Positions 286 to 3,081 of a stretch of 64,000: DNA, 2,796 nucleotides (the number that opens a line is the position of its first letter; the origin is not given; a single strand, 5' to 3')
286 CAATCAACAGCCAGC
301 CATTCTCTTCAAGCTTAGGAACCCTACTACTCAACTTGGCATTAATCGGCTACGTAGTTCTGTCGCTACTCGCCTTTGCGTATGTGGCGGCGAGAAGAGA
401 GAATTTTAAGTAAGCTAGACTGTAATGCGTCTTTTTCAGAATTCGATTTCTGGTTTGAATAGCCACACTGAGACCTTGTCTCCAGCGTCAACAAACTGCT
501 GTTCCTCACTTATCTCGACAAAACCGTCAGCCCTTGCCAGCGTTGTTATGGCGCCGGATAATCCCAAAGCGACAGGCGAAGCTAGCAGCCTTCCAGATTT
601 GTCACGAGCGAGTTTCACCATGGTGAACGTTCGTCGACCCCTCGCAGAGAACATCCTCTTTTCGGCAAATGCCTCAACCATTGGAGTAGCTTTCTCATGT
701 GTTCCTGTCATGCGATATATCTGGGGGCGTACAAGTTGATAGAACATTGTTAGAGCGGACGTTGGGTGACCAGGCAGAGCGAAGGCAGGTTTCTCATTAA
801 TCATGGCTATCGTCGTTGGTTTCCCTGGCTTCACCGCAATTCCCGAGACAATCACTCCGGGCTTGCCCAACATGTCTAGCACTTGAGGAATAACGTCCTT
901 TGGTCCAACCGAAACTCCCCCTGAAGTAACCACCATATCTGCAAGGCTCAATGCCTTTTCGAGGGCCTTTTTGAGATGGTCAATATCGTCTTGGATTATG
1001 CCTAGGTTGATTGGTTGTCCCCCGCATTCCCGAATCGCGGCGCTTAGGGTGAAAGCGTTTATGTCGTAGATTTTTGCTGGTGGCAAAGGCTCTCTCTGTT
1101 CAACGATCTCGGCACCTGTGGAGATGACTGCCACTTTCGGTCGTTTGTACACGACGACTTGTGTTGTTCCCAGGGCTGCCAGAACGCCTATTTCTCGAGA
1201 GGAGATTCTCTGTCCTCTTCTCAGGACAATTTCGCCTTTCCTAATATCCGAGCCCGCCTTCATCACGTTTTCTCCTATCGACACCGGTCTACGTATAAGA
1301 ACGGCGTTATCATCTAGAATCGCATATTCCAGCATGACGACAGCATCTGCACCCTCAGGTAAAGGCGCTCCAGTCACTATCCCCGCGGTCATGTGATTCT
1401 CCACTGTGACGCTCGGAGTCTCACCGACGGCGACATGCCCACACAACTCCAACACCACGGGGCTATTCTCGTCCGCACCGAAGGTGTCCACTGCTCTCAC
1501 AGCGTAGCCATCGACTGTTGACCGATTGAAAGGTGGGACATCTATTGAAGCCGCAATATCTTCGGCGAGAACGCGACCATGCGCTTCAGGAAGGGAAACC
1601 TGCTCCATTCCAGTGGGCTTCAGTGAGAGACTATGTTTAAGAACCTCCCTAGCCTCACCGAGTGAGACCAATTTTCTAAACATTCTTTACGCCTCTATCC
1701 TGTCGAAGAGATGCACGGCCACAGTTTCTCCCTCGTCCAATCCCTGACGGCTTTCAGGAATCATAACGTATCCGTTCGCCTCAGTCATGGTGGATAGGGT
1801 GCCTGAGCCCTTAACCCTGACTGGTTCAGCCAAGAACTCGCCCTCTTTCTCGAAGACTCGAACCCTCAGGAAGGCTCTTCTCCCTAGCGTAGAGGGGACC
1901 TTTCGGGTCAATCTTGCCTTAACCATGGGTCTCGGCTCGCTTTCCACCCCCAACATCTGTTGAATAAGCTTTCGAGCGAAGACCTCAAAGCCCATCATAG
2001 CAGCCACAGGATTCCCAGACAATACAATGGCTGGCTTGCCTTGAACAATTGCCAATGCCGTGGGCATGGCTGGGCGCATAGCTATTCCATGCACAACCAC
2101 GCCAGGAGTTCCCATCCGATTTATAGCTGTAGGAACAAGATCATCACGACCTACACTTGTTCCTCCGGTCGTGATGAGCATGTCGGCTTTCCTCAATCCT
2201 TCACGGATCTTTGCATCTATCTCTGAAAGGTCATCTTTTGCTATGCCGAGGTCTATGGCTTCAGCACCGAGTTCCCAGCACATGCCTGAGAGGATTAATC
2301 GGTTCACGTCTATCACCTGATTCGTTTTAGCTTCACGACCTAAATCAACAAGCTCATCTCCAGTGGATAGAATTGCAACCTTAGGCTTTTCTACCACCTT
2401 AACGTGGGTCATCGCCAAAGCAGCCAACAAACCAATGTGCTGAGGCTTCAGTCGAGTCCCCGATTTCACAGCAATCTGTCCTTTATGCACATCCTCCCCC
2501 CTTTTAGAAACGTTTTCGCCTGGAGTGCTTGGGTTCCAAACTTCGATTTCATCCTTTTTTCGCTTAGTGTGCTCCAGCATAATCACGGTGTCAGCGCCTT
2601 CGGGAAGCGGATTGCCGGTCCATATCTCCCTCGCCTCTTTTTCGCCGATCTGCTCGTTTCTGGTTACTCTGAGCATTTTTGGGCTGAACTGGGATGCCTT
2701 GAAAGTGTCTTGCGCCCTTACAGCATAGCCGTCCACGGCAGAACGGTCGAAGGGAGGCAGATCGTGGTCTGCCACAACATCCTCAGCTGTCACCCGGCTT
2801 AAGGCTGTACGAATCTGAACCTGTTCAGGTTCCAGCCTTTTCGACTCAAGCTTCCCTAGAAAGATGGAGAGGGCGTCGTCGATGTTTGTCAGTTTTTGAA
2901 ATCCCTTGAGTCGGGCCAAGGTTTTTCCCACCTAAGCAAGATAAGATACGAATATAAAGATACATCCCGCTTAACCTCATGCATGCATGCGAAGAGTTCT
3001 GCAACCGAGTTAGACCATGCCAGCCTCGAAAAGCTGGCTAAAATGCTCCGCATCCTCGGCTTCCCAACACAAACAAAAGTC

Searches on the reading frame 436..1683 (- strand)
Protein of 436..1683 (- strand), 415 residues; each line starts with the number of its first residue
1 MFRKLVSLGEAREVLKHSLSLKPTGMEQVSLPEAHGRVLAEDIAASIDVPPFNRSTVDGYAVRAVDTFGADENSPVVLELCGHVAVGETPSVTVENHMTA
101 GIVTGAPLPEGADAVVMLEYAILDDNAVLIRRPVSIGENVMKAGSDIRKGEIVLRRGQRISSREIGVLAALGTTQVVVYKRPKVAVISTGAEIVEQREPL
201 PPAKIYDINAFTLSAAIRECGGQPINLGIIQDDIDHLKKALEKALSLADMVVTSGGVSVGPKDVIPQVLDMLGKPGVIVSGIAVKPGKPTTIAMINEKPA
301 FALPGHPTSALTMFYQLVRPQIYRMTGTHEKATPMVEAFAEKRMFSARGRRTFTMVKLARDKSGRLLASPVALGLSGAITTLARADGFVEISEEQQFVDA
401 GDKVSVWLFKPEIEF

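Call 67: search_protein_families(library=pfam, proteins=[window:436-1683:-], max_evalue=0.0001)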
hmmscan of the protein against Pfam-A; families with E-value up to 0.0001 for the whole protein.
window:436-1683:- (415 aa): 3 families
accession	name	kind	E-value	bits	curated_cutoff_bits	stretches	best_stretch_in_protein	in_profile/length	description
PF03453.22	MoeA_N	-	3.2e-47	160.6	30.8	1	7-172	2-160/160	MoeA N-terminal region (domain I and II)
PF00994.29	MoCF_biosynth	-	5.8e-30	104.3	26.6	1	185-322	1-142/144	Probable molybdopterin binding domain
PF03454.20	MoeA_C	-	2.2e-14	53.8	22.1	1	341-409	5-72/72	MoeA C-terminal region (domain IV)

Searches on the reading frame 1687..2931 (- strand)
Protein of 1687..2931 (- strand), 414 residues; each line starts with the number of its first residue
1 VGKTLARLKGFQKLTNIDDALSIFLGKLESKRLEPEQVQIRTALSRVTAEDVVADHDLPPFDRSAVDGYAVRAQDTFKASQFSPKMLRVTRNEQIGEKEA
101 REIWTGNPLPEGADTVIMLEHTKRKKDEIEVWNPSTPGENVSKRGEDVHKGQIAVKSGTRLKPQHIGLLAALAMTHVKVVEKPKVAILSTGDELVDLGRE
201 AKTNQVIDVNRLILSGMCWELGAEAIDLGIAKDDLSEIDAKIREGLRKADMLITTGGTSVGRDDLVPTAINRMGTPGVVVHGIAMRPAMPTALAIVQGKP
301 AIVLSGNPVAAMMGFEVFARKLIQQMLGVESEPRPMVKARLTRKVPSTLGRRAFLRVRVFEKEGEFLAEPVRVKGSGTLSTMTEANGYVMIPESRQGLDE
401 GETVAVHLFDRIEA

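Call 67: search_protein_families(library=pfam, proteins=[window:1687-2931:-], max_evalue=0.0001)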
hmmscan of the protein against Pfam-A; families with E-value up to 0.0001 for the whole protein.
window:1687-2931:- (414 aa): 3 families
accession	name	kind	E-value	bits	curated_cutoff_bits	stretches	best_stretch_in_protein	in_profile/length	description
PF03453.22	MoeA_N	-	4.5e-47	160.1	30.8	1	16-172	2-159/160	MoeA N-terminal region (domain I and II)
PF00994.29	MoCF_biosynth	-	2.1e-29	102.5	26.6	1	186-324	1-143/144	Probable molybdopterin binding domain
PF03454.20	MoeA_C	-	9.6e-23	80.6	22.1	1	338-409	1-72/72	MoeA C-terminal region (domain IV)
